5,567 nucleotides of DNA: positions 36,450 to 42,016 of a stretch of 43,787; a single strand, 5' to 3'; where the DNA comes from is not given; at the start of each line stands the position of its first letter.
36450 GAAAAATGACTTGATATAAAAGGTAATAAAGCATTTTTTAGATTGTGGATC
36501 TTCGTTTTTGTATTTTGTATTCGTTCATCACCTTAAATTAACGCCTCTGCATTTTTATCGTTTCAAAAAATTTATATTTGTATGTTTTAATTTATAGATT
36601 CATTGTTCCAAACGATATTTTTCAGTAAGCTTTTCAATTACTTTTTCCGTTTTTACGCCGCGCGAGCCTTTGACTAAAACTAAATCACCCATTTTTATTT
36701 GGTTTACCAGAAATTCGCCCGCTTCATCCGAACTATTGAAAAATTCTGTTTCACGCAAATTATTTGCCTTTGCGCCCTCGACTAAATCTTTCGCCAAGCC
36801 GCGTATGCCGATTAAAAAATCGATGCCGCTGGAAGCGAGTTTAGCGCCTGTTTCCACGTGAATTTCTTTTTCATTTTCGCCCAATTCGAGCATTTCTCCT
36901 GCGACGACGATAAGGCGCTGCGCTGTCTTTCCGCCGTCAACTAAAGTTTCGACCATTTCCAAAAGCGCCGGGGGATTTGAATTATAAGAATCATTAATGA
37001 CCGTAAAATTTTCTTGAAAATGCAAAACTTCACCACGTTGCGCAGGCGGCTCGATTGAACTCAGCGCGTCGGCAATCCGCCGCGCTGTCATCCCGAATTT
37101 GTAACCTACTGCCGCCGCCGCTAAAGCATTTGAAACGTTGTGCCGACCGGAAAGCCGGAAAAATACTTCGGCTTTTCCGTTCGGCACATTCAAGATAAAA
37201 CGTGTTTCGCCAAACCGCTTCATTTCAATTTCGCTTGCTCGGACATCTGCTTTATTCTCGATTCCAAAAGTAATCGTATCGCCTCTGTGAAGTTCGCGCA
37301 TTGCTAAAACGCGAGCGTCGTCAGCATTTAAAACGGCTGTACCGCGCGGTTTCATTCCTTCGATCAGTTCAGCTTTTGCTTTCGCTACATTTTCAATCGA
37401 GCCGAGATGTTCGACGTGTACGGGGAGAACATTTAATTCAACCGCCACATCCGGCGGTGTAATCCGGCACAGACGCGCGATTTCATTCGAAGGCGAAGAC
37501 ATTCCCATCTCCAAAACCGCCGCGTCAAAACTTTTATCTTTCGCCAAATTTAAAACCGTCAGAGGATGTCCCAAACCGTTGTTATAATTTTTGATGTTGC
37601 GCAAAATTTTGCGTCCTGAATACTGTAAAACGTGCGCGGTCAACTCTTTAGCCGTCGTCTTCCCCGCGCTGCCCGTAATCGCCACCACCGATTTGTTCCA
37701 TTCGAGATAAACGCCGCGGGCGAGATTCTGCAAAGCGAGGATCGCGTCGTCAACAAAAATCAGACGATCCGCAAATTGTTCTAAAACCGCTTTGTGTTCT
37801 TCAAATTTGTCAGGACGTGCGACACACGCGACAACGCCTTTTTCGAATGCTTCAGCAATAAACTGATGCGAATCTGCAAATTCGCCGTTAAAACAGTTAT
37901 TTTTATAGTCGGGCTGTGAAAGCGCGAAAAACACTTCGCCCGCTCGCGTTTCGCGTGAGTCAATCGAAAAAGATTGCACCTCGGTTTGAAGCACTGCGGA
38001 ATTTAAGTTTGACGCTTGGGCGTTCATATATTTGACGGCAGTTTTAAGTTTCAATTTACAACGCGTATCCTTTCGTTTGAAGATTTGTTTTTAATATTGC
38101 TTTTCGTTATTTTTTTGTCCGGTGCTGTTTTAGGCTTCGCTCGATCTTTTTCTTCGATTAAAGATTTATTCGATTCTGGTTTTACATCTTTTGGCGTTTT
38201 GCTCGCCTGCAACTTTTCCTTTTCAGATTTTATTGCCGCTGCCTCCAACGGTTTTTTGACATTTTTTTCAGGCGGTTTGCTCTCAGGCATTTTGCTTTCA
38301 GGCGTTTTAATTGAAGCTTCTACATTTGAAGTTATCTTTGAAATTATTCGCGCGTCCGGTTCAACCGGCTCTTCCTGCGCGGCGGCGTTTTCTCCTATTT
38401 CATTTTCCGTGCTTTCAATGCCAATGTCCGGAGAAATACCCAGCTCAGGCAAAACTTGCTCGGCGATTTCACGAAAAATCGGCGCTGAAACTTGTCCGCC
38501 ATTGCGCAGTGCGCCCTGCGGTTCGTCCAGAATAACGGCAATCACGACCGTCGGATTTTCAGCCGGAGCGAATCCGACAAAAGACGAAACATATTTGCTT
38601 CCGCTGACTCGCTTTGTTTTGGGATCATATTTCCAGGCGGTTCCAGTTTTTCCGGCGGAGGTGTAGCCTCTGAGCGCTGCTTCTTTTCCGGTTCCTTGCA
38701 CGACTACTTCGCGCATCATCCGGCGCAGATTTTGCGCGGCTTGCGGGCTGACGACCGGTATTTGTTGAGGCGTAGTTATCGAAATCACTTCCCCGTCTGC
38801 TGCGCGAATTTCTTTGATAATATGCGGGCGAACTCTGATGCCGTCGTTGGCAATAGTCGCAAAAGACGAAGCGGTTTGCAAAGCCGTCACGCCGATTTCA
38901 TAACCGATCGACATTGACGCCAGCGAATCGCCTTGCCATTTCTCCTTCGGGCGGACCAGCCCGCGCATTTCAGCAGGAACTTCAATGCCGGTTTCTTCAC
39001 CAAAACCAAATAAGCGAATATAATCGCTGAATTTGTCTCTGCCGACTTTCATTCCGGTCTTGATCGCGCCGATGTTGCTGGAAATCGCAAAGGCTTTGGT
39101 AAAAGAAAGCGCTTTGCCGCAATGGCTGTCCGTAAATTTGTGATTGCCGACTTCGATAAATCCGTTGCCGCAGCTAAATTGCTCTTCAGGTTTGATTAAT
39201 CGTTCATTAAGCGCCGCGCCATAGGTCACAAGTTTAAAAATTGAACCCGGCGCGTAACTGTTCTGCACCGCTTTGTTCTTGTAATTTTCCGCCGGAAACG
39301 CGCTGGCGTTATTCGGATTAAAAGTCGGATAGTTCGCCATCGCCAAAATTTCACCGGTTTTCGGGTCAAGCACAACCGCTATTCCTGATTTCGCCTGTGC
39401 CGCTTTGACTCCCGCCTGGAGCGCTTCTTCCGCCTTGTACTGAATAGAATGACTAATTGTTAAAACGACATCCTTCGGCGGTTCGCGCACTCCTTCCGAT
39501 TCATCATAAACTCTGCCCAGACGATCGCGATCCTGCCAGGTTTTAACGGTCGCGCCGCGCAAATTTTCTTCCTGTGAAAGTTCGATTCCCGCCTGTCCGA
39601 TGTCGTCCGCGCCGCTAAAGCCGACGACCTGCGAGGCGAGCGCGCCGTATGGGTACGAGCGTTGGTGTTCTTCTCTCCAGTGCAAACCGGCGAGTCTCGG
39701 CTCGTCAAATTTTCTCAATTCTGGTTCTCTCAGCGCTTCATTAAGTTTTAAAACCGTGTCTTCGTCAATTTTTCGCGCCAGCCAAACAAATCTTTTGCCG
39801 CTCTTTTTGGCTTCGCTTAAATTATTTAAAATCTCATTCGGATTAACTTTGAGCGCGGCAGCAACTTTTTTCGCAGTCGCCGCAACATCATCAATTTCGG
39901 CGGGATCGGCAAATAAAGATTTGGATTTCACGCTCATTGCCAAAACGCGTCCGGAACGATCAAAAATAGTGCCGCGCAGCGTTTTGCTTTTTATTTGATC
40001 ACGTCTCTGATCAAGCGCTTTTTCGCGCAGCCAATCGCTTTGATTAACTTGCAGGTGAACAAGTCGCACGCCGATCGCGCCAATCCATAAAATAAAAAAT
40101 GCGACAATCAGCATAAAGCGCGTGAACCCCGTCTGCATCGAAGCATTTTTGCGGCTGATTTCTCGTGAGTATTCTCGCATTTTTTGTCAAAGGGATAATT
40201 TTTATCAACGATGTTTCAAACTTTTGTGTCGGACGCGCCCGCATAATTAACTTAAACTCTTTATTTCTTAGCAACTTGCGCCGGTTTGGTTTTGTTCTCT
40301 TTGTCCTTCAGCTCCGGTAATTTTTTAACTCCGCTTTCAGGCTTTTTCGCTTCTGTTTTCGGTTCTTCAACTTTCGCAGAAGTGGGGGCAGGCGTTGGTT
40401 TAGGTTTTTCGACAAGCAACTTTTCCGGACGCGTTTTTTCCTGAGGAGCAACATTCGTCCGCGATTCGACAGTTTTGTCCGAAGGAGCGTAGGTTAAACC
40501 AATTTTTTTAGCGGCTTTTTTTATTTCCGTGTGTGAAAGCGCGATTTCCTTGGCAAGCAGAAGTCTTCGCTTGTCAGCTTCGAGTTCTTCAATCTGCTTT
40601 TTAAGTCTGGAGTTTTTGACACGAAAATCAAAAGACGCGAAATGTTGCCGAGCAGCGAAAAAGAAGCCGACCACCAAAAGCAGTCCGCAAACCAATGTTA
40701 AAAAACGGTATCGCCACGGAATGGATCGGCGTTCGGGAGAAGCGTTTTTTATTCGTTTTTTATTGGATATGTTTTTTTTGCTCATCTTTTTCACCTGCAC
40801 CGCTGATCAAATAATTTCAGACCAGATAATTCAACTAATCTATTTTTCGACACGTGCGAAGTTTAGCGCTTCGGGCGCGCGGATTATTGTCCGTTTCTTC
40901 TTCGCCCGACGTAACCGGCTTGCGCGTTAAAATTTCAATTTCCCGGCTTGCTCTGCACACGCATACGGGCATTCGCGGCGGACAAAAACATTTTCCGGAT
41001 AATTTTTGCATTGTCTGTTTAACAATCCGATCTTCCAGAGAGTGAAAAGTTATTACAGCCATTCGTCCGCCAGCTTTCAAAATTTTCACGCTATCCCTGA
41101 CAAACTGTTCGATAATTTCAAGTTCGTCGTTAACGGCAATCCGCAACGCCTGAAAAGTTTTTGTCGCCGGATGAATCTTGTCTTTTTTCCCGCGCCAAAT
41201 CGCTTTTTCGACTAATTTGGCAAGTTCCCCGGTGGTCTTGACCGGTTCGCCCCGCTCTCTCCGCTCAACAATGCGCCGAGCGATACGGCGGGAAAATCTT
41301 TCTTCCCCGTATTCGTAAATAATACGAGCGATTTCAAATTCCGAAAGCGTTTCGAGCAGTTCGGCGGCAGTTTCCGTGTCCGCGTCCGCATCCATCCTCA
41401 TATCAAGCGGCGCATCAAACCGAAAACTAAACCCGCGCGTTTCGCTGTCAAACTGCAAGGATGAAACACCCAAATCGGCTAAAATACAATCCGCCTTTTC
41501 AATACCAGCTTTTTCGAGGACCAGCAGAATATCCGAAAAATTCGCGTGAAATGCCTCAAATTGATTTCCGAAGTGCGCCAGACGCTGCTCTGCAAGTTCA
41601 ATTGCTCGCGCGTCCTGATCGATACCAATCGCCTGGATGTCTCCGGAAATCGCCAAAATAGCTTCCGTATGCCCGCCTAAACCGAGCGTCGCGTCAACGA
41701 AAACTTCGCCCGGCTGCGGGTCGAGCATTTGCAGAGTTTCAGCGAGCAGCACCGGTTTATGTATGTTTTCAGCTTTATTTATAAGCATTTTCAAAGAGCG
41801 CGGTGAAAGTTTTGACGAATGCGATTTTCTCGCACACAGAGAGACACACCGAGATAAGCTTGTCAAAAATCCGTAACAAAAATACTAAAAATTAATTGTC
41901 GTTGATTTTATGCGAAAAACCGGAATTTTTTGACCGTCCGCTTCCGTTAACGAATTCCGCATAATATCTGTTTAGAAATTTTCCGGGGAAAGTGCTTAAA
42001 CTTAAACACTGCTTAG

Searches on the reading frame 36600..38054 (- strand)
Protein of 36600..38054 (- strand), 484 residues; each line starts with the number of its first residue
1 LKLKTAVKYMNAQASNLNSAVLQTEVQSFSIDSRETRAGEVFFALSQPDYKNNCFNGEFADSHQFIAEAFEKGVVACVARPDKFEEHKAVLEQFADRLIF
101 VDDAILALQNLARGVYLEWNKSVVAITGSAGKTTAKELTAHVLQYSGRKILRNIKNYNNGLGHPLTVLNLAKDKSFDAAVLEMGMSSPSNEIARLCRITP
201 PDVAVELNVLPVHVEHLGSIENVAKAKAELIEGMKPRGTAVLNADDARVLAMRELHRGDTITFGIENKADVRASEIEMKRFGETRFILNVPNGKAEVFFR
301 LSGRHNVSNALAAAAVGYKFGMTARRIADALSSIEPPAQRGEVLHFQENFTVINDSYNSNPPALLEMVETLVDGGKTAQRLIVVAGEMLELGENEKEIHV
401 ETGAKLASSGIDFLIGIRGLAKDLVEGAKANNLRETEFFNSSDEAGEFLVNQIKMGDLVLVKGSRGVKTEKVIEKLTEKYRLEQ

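Call 53: search_protein_families(library=pfam, proteins=[window:36600-38054:-], max_evalue=0.00001)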
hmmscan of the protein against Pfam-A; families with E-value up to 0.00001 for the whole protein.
window:36600-38054:- (484 aa): 2 families
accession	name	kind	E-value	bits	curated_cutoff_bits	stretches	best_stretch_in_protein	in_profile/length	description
PF08245.18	Mur_ligase_M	-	3.4e-44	151.6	24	1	126-316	1-199/200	Mur ligase middle domain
PF02875.26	Mur_ligase_C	-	7.1e-20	72.6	28.4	1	340-465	2-127/127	Mur ligase, glutamate ligase domain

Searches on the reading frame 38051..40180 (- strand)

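Call 53: search_protein_families(library=pfam, proteins=[window:38051-40180:-], max_evalue=0.00001)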
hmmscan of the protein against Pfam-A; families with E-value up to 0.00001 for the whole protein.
window:38051-40180:- (709 aa): 3 families
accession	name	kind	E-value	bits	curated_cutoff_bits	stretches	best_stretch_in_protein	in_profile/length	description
PF00905.27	Transpeptidase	-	5.5e-79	265.9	22.1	1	266-573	1-298/299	Penicillin binding protein transpeptidase domain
PF03717.20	PBP_dimer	-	2.2e-21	77.5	24.4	1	68-227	5-178/180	Penicillin-binding Protein dimerisation domain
PF21922.1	PBP_dimer_2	-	9.3e-06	26.3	27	0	171-217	22-67/83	Penicillin binding protein A dimerisation domain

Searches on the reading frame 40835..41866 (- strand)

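Call 53: search_protein_families(library=pfam, proteins=[window:40835-41866:-], max_evalue=0.00001)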
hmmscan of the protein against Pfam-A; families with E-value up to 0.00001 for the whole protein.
window:40835-41866:- (343 aa): 1 family
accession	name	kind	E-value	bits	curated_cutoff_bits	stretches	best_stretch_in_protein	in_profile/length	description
PF01795.25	Methyltransf_5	-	1.6e-115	386.2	27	1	35-341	3-308/309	MraW methylase family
